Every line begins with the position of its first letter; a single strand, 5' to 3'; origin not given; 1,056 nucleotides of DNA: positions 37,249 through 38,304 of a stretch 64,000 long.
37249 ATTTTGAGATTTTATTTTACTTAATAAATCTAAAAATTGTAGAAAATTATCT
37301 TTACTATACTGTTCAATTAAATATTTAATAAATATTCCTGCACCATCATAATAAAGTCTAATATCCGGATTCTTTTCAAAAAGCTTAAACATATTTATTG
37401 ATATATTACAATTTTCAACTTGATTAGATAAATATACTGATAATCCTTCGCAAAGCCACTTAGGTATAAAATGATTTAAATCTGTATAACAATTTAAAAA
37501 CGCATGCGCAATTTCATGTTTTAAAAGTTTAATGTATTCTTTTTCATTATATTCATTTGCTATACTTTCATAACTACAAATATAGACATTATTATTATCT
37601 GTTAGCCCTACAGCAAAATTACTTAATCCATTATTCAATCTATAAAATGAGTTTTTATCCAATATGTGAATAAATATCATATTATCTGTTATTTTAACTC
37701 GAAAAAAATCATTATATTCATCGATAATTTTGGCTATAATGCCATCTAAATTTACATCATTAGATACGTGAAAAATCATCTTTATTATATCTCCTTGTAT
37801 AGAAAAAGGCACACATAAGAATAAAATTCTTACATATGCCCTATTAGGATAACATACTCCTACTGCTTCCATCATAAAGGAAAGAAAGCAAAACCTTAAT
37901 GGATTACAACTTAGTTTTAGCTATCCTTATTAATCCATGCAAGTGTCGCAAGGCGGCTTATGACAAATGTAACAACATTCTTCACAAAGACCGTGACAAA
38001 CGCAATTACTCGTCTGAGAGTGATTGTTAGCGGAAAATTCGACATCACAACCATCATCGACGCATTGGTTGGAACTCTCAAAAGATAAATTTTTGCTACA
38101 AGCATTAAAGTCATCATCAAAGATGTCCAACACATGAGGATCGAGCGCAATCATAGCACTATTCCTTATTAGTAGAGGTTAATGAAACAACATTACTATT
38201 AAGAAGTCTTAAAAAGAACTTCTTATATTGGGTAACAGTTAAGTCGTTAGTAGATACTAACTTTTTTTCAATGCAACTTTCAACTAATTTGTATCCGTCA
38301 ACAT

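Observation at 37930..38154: Cys-rich acidic 74-aa peptide directly downstream of a PqqD-like gene (candidate modified-peptide precursor)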

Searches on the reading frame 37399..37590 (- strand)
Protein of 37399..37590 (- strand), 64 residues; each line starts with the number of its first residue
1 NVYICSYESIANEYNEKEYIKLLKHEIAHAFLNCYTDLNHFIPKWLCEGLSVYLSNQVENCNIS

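Call 47: find_related_loci(query=A5, collection=genome_contigs, flank=4000)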
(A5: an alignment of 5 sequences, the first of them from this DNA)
Query A5 (64 aa) in genome_contigs; peptide patterns used: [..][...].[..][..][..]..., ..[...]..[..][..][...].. (x = any residue, [..] = any of these).
428 stretches matched a pattern; 229 encode a relative of the query (tblastn E <= 1e-3); the best 80 are kept; 80 distinct loci.
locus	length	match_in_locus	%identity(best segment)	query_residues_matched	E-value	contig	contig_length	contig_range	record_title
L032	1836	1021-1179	49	8-60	2e-13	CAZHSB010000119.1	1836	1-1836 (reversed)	MAG TPA_asm: uncultured Bdellovibrionales bacterium isolate SRP192927_co1_903 genome assembly, contig: NODE_226482_lengt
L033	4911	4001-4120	46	18-58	4e-9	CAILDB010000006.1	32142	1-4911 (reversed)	uncultured bacterium isolate MJ130729B_bin-744 genome assembly, contig: bin-744:06/29, whole genome shotgun sequence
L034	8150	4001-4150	41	14-64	4e-9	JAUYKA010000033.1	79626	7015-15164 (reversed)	MAG: bacterium isolate C24_metabat.bin.173 C24_k141_390648, whole genome shotgun sequence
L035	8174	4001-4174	41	1-57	5e-8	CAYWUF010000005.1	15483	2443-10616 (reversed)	MAG TPA_asm: uncultured archaeon isolate SRP192927_co2_630 genome assembly, contig: NODE_6403_length_15483_cov_10.081605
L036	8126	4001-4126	43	22-62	4e-7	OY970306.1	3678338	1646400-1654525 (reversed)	MAG: uncultured Chloroflexia bacterium isolate MFD02134.bin.c.1 genome assembly, chromosome: 1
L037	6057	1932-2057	45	22-62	5e-7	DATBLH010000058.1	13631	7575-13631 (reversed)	MAG TPA_asm: Candidatus Limnocylindrales bacterium isolate SMAG_U3967 k141_552761, whole genome shotgun sequence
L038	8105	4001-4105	49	22-55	7e-7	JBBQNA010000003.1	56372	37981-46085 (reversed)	MAG: Candidatus Limnocylindrales bacterium isolate Co_metawrap_349 Cmw_349_k141_4564344_length_56372_cov_9.0000, whole g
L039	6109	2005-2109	49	22-55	8e-7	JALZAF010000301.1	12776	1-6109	MAG: Chloroflexota bacterium isolate KAP bin84 SD1490-92_k127_341279, whole genome shotgun sequence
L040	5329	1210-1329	44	16-56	8e-7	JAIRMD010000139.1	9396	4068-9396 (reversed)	MAG: Prevotellaceae bacterium isolate Cc175_bin83 k119_454108, whole genome shotgun sequence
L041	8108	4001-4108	47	21-55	7e-7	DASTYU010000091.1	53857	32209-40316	MAG TPA_asm: Candidatus Limnocylindrales bacterium isolate SMAG_U2450 k141_715563, whole genome shotgun sequence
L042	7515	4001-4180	37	1-58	1e-6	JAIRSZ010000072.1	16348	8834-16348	MAG: Prevotellaceae bacterium isolate Ct408_bin59 k119_437417, whole genome shotgun sequence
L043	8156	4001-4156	38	5-55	1e-6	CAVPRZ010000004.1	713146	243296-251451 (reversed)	MAG: uncultured Chloroflexia bacterium isolate MFD10007.bin.2.206 genome assembly, contig: contig_27744, whole genome sh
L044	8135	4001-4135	40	12-55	2e-6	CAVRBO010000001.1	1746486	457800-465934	MAG: uncultured Chloroflexia bacterium isolate MFD04944.bin.1.302 genome assembly, contig: contig_10669, whole genome sh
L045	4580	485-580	53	22-55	2e-6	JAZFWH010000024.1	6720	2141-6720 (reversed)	MAG: Myxococcota bacterium isolate BS3bin.41 BS3bin.41_24, whole genome shotgun sequence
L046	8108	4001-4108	47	21-55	1e-6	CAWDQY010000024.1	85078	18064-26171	MAG: uncultured Chloroflexia bacterium isolate MFD04716.bin.2.161 genome assembly, contig: contig_7340, whole genome sho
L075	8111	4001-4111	49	22-60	8e-6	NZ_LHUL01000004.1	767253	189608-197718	Clostridium botulinum strain ATCC 25763 contig_4, whole genome shotgun sequence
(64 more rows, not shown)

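Call 82: search_protein_families(library=ncbifam, proteins=[L075:2386-3738:+, L075:3698-4321:+, P0077, P0078, L033:3740-4399:+, P0083, P0081], max_evalue=0.01)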
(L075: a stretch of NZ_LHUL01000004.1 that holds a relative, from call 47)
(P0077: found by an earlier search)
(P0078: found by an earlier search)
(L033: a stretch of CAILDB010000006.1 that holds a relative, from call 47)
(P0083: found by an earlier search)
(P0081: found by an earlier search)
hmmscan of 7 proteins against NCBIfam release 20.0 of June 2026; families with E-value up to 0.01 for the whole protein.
L075:2386-3738:+ (450 aa): 59 families (the best 25 are shown)
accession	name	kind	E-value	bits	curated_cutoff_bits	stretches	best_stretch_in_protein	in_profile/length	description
TIGR04334.1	rSAM_Clo7bot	equivalog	5e-257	852.6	600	1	2-440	1-439/440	radical SAM/SPASM domain Clo7bot peptide maturase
TIGR04463.1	rSAM_vs_C_rich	equivalog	4.9e-94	315.6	525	1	6-432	1-426/438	TIGR04463 family radical SAM/SPASM RiPP maturase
NF038107.1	rSAM_NF038107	equivalog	1.1e-73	248.5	600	1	1-443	1-440/444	Cys-every-fifth radical SAM/SPASM peptide maturase CefB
NF052473.1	rSAM_FlmE_OhkG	exception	7.5e-64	216.2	500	1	1-437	1-458/481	FlmE/OhkG family radical SAM/SPASM peptide maturase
TIGR04280.1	geopep_mat_rSAM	hypoth_equivalog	1e-50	173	400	1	1-415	1-400/428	geopeptide radical SAM maturase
NF047865.1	rSAM_PapB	equivalog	3e-39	135.2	340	1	98-410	10-319/330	PapB family radical SAM/SPASM ranthipeptide maturase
NF041298.1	rSAM_mat_DynA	equivalog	6.9e-30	104.2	450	1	94-409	4-323/356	dynobactin maturation radical SAM/SPASM protein DynA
TIGR03906.1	quino_hemo_SAM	equivalog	3e-25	88.8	453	1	24-409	19-416/467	quinohemoprotein amine dehydrogenase maturation protein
TIGR04064.1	rSAM_nif11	equivalog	6.4e-25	87.8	518.7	1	15-410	11-403/459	nif11-like peptide radical SAM maturase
TIGR03942.1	sulfatase_rSAM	equivalog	4.2e-23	82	349.45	1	99-421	9-338/363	anaerobic sulfatase maturase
TIGR03974.1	rSAM_six_Cys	equivalog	1.2e-22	80.5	425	1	39-408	48-417/451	thioether cross-link-forming SCIFF peptide maturase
NF041718.1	rSAM_phane_AMC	equivalog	2.2e-21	76.3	425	1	92-280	7-191/362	cyclophane-forming radical SAM peptide maturase AmcB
TIGR03978.1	rSAM_paired_1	equivalog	3.2e-21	75.6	370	1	59-273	48-266/466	His-Xaa-Ser system radical SAM maturase HxsB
TIGR04068.1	rSAM_ocin_clost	equivalog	5.8e-21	74.9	500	1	21-285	15-284/462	Cys-rich peptide radical SAM maturase CcpM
TIGR04261.1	rSAM_GlyRichRpt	subfamily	2.2e-20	73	310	1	95-279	1-188/363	cyclophane-forming radical SAM/SPASM peptide maturase GrrM/OscB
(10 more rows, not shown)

L075:3698-4321:+ (207 aa): 1 family
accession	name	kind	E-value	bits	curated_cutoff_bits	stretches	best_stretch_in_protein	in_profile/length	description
NF033876.2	flagella_HExxH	equivalog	0.0014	18.2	205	1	94-131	124-162/384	flagellinolysin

P0077 (442 aa): 81 families (the best 25 are shown)
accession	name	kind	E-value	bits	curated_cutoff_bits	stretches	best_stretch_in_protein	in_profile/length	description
TIGR04545.1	rSAM_ahbD_hemeb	equivalog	2.1e-34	119.5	500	2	12-191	4-181/339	heme b synthase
TIGR04303.1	GeoRSP_rSAM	equivalog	2.1e-31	109.7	400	1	4-329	1-321/325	GeoRSP system radical SAM/SPASM protein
TIGR04055.1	rSAM_NirJ2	equivalog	2e-30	106.4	500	1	14-330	6-315/326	putative heme d1 biosynthesis radical SAM protein NirJ2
TIGR04051.1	rSAM_NirJ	equivalog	3.6e-30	105.1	515.45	2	13-181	7-172/354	heme d1 biosynthesis radical SAM protein NirJ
NF050035.1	rSAM_WgK_link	exception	6.5e-29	101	650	2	5-192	6-191/367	radical SAM/SPASM peptide maturase WgkB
TIGR04347.1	pseudo_SAM_Halo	equivalog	1.1e-27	97.4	525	1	12-182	42-209/390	TIGR04347 family pseudo-SAM/SPASM protein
TIGR04054.1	rSAM_NirJ1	equivalog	4.5e-27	94.7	650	1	11-190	39-215/387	putative heme d1 biosynthesis radical SAM protein NirJ1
TIGR04053.2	TIGR04053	equivalog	7.2e-26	91.3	395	1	5-222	5-223/366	TIGR04053 family radical SAM/SPASM domain-containing protein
TIGR04250.1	SCM_rSAM_ScmE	equivalog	1.3e-24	86.8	400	1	6-326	1-339/358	SynChlorMet cassette radical SAM/SPASM protein ScmE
TIGR04340.1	rSAM_ACGX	hypoth_equivalog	1.9e-24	86.5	400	1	10-326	5-332/341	radical SAM/SPASM domain protein, ACGX system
TIGR04133.1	rSAM_w_lipo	hypoth_equivalog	6e-23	81.3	425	1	13-314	29-331/350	TIGR04133 family radical SAM/SPASM protein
TIGR03962.1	mycofact_rSAM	equivalog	2.6e-22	79.5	265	1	4-324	8-322/339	mycofactocin radical SAM maturase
TIGR04546.1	rSAM_ahbC_deAc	equivalog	4.3e-22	78.4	650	1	12-188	43-216/390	12,18-didecarboxysiroheme deacetylase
TIGR02109.1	PQQ_syn_pqqE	equivalog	2.8e-21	75.9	381.35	1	4-174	3-171/358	pyrroloquinoline quinone biosynthesis protein PqqE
TIGR02668.1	moaA_archaeal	equivalog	4.3e-21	75.2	325.25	1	9-267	11-266/303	GTP 3',8-cyclase MoaA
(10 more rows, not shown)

P0078 (57 aa): 0 families

L033:3740-4399:+ (219 aa): 0 families

P0083 (46 aa): 0 families

P0081 (53 aa): 0 families

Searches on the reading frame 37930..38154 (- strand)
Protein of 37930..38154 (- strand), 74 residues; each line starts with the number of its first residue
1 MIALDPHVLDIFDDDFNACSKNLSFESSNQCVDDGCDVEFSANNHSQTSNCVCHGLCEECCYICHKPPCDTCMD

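Call 3: search_protein_families(library=pfam, proteins=[window:37930-38154:-], max_evalue=0.1)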
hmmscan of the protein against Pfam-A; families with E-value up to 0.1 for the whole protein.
window:37930-38154:- (74 aa): 0 families

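Call 4: search_protein_families(library=ncbifam, proteins=[window:37930-38154:-], max_evalue=0.1)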
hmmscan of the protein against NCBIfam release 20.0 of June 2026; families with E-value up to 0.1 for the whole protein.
window:37930-38154:- (74 aa): 0 families

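Call 6: find_encoding_contigs(protein=window:37930-38154:-, flank=10000, max_places=10)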
Protein window:37930-38154:- (74 aa): 4 contigs read that carry it; 4 places shown.
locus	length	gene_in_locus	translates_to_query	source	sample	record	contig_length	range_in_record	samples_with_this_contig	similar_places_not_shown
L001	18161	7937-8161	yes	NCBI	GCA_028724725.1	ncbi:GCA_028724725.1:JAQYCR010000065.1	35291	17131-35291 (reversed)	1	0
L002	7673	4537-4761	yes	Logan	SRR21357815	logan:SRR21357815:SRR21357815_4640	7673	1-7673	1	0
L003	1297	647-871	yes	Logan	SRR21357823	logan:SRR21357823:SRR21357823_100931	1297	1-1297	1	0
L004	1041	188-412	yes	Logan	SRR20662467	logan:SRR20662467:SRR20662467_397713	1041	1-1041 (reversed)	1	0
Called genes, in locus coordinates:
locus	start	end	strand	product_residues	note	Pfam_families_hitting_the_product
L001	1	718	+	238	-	PF01148:CTP_transf_1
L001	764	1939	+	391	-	PF02163:Peptidase_M50, PF00595:PDZ, PF13180:PDZ_2, PF17820:PDZ_6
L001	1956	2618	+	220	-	PF00814:TsaD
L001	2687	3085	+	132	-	-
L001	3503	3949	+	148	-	-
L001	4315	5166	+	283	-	PF26317:CntK_N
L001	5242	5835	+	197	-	PF00583:Acetyltransf_1 (weak)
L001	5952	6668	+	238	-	PF01427:Peptidase_M15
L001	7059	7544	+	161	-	PF04055:Radical_SAM, PF13353:Fer4_12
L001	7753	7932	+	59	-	-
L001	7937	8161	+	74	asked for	-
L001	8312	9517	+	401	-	PF13485:Peptidase_MA_2 (faint)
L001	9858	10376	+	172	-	PF01257:2Fe-2S_thioredx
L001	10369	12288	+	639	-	PF01257:2Fe-2S_thioredx (weak), PF01512:Complex1_51K, PF10589:NADH_4Fe-4S, PF00037:Fer4 (weak), PF12837:Fer4_6 (weak), PF12838:Fer4_7 (weak), PF13237:Fer4_10, PF00037:Fer4, +4 more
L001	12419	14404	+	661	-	PF00111:Fer2 (weak), PF13510:Fer2_4, PF10588:NADH-G_4Fe-4S_3, PF12838:Fer4_7 (weak), PF22117:Fer4_Nqo3 (weak), PF00037:Fer4 (weak), PF02906:Fe_hyd_lg_C, PF02256:Fe_hyd_SSU, +2 more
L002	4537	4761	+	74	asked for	-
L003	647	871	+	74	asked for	-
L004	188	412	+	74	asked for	-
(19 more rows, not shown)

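Call 7: find_homologous_proteins(query=window:37930-38154:-, max_evalue=10)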
Query window:37930-38154:- (74 aa): 3 proteins with E <= 10 among 3 candidates.
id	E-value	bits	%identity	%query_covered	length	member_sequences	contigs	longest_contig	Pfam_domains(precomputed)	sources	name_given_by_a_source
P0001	2.0e-41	157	95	100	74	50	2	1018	-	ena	-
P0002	7.7e-28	114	80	89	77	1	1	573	-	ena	-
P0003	5.2e-10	57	97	43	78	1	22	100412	-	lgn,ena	-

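Call 9: find_encoding_contigs(protein=P0003, flank=10000, max_places=10)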
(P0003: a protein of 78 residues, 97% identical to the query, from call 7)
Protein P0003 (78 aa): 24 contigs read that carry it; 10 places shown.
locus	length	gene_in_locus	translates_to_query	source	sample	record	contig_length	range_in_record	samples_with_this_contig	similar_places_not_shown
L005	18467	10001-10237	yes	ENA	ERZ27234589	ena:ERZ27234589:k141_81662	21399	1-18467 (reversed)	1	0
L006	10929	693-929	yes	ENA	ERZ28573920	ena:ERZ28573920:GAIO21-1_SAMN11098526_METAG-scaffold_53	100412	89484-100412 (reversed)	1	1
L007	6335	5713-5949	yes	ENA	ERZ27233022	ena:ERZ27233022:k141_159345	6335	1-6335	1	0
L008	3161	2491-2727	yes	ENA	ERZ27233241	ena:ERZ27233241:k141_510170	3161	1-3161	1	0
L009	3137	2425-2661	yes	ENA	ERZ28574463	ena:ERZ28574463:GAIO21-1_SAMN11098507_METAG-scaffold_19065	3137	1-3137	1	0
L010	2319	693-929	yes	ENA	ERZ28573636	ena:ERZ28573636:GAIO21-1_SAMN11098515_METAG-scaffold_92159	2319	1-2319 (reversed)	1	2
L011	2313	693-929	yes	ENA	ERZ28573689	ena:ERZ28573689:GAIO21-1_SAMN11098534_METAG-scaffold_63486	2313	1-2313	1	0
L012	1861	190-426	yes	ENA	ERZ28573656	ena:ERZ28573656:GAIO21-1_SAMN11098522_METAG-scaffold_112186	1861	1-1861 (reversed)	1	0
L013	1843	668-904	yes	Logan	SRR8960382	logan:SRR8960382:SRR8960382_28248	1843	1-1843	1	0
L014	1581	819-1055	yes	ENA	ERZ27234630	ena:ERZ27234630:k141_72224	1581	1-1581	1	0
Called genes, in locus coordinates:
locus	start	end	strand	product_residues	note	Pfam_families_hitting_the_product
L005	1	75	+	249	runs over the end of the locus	PF01255:Prenyltransf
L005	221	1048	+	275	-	PF01148:CTP_transf_1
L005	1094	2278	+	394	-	PF02163:Peptidase_M50, PF00595:PDZ (weak), PF13180:PDZ_2, PF17820:PDZ_6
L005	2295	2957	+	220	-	PF00814:TsaD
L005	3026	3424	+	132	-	-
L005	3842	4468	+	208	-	PF13485:Peptidase_MA_2 (faint)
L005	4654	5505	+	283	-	PF26317:CntK_N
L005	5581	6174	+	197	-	PF00583:Acetyltransf_1 (weak)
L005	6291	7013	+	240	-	PF01427:Peptidase_M15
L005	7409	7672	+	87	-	PF04055:Radical_SAM, PF13353:Fer4_12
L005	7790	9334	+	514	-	PF01609:DDE_Tnp_1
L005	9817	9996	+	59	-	-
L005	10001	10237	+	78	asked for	-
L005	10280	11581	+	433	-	PF13485:Peptidase_MA_2 (faint)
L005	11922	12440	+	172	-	PF01257:2Fe-2S_thioredx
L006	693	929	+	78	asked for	-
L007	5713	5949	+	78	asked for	-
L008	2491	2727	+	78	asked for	-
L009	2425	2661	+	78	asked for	-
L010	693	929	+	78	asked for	-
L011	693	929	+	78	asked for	-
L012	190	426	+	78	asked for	-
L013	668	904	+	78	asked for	-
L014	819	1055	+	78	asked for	-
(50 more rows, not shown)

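Call 10: find_encoding_contigs(protein=P0001, flank=10000, max_places=6)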
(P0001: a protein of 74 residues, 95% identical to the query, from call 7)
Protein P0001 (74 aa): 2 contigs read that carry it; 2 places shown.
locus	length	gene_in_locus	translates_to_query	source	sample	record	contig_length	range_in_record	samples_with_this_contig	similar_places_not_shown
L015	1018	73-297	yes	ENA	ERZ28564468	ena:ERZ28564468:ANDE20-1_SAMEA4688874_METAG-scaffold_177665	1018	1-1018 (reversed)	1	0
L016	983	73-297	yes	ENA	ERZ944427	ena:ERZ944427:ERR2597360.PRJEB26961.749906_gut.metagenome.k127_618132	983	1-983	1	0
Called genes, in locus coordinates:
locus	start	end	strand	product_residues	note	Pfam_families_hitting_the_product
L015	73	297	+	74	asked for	-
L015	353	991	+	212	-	PF13485:Peptidase_MA_2 (faint)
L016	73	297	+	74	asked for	-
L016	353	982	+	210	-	?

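Call 11: find_encoding_contigs(protein=P0002, flank=10000, max_places=6)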
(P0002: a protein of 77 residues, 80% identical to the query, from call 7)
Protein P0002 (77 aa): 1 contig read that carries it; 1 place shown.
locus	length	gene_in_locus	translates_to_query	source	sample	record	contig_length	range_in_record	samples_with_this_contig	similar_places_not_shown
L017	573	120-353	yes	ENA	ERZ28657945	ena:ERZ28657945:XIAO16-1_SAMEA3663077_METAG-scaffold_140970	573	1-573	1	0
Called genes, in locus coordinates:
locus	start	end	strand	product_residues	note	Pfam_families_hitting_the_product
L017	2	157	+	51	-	?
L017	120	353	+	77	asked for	-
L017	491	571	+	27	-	?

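Call 21: search_protein_representatives(protein=window:37930-38154:-)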
Query: 74 residues. Proteins with E-value up to 0.001 (for the whole library): 4; up to 1e-10: 2; up to 1e-30: 1. The best 4 are listed.
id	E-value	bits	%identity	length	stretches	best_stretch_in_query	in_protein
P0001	6.4e-42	157.3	95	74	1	1-74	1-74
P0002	2.4e-28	114.0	84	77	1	1-63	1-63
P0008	1.9e-05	41.1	32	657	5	4-49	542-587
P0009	6.1e-05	39.5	45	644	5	2-29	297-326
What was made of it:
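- Tried and rejected: The word-index search (call 7) and a full HMMER scan of 1.84 billion representatives (call 21) found only near-identical alleles.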

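Call 82: search_protein_families(library=ncbifam, proteins=[P0077, P0078], max_evalue=0.01)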
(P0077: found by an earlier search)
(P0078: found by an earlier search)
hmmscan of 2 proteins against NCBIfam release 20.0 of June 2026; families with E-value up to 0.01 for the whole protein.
P0077 (442 aa): 81 families (the best 25 are shown)
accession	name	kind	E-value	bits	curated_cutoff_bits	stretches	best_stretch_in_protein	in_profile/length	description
TIGR04545.1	rSAM_ahbD_hemeb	equivalog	2.1e-34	119.5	500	2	12-191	4-181/339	heme b synthase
TIGR04303.1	GeoRSP_rSAM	equivalog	2.1e-31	109.7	400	1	4-329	1-321/325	GeoRSP system radical SAM/SPASM protein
TIGR04055.1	rSAM_NirJ2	equivalog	2e-30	106.4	500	1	14-330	6-315/326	putative heme d1 biosynthesis radical SAM protein NirJ2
TIGR04051.1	rSAM_NirJ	equivalog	3.6e-30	105.1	515.45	2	13-181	7-172/354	heme d1 biosynthesis radical SAM protein NirJ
NF050035.1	rSAM_WgK_link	exception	6.5e-29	101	650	2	5-192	6-191/367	radical SAM/SPASM peptide maturase WgkB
TIGR04347.1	pseudo_SAM_Halo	equivalog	1.1e-27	97.4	525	1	12-182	42-209/390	TIGR04347 family pseudo-SAM/SPASM protein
TIGR04054.1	rSAM_NirJ1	equivalog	4.5e-27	94.7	650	1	11-190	39-215/387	putative heme d1 biosynthesis radical SAM protein NirJ1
TIGR04053.2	TIGR04053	equivalog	7.2e-26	91.3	395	1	5-222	5-223/366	TIGR04053 family radical SAM/SPASM domain-containing protein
TIGR04250.1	SCM_rSAM_ScmE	equivalog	1.3e-24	86.8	400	1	6-326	1-339/358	SynChlorMet cassette radical SAM/SPASM protein ScmE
TIGR04340.1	rSAM_ACGX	hypoth_equivalog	1.9e-24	86.5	400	1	10-326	5-332/341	radical SAM/SPASM domain protein, ACGX system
TIGR04133.1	rSAM_w_lipo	hypoth_equivalog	6e-23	81.3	425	1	13-314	29-331/350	TIGR04133 family radical SAM/SPASM protein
TIGR03962.1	mycofact_rSAM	equivalog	2.6e-22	79.5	265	1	4-324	8-322/339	mycofactocin radical SAM maturase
TIGR04546.1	rSAM_ahbC_deAc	equivalog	4.3e-22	78.4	650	1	12-188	43-216/390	12,18-didecarboxysiroheme deacetylase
TIGR02109.1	PQQ_syn_pqqE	equivalog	2.8e-21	75.9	381.35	1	4-174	3-171/358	pyrroloquinoline quinone biosynthesis protein PqqE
TIGR02668.1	moaA_archaeal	equivalog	4.3e-21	75.2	325.25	1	9-267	11-266/303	GTP 3',8-cyclase MoaA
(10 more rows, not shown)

P0078 (57 aa): 0 families
